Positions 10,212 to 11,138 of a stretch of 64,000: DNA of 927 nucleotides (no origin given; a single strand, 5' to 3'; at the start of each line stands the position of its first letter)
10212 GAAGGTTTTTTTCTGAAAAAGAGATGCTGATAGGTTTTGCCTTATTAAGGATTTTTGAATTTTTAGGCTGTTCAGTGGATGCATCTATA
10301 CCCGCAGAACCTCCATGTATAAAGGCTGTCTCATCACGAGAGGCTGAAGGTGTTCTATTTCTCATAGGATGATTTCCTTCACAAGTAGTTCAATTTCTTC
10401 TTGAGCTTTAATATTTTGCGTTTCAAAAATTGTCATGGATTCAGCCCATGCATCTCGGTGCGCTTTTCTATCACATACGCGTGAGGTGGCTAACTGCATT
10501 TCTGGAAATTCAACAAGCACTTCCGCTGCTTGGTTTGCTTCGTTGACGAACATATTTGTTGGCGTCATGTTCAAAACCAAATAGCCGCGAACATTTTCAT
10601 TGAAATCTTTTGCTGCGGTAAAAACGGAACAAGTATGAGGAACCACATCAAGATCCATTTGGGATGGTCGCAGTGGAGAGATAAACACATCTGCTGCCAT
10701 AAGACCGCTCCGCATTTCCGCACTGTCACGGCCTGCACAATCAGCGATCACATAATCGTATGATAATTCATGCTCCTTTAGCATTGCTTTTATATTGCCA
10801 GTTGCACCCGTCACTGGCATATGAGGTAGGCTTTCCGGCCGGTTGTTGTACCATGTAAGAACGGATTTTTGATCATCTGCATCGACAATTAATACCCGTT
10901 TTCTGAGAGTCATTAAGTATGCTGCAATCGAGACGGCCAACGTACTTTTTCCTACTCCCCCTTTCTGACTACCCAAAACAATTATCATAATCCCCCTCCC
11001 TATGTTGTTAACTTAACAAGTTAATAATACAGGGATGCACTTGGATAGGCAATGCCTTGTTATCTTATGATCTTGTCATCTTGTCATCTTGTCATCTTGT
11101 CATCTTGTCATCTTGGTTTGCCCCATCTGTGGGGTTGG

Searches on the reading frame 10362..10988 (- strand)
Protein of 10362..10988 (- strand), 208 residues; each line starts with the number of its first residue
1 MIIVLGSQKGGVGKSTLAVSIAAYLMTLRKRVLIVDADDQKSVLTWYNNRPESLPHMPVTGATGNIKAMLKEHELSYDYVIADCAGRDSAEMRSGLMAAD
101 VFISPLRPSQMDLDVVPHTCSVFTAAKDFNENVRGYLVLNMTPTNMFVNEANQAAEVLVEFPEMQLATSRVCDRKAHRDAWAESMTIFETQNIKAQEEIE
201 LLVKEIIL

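Call 24: search_protein_families(library=pfam, proteins=[window:10362-10988:-], max_evalue=0.01)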
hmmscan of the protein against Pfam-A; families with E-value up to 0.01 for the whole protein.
window:10362-10988:- (208 aa): 8 families
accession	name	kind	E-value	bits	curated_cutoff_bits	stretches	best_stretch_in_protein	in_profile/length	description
PF13614.12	AAA_31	-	1.3e-17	64.7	27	2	2-43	3-44/177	AAA domain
PF09140.17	MipZ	-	4.5e-17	62.6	20.7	2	65-117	88-140/262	ATPase MipZ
PF01656.29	CbiA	-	3.3e-11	43.7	25.4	1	3-158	1-100/125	CobQ/CobB/MinD/ParA nucleotide binding domain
PF10609.15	ParA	-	1.5e-07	31.6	27.1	1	2-38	5-41/246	NUBPL iron-transfer P-loop NTPase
PF07015.17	VirC1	-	7.8e-07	29.1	24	1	2-201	3-206/231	VirC1 protein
PF02374.21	ArsA_ATPase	-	4e-06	26.7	24.3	1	3-44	3-44/305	Anion-transporting ATPase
PF00448.28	SRP54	-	0.00026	21.1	22.7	1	2-91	4-98/196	SRP54-type protein, GTPase domain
PF06564.18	CBP_BcsQ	-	0.00047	20.2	21.3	0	2-39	3-40/234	Cellulose biosynthesis protein BcsQ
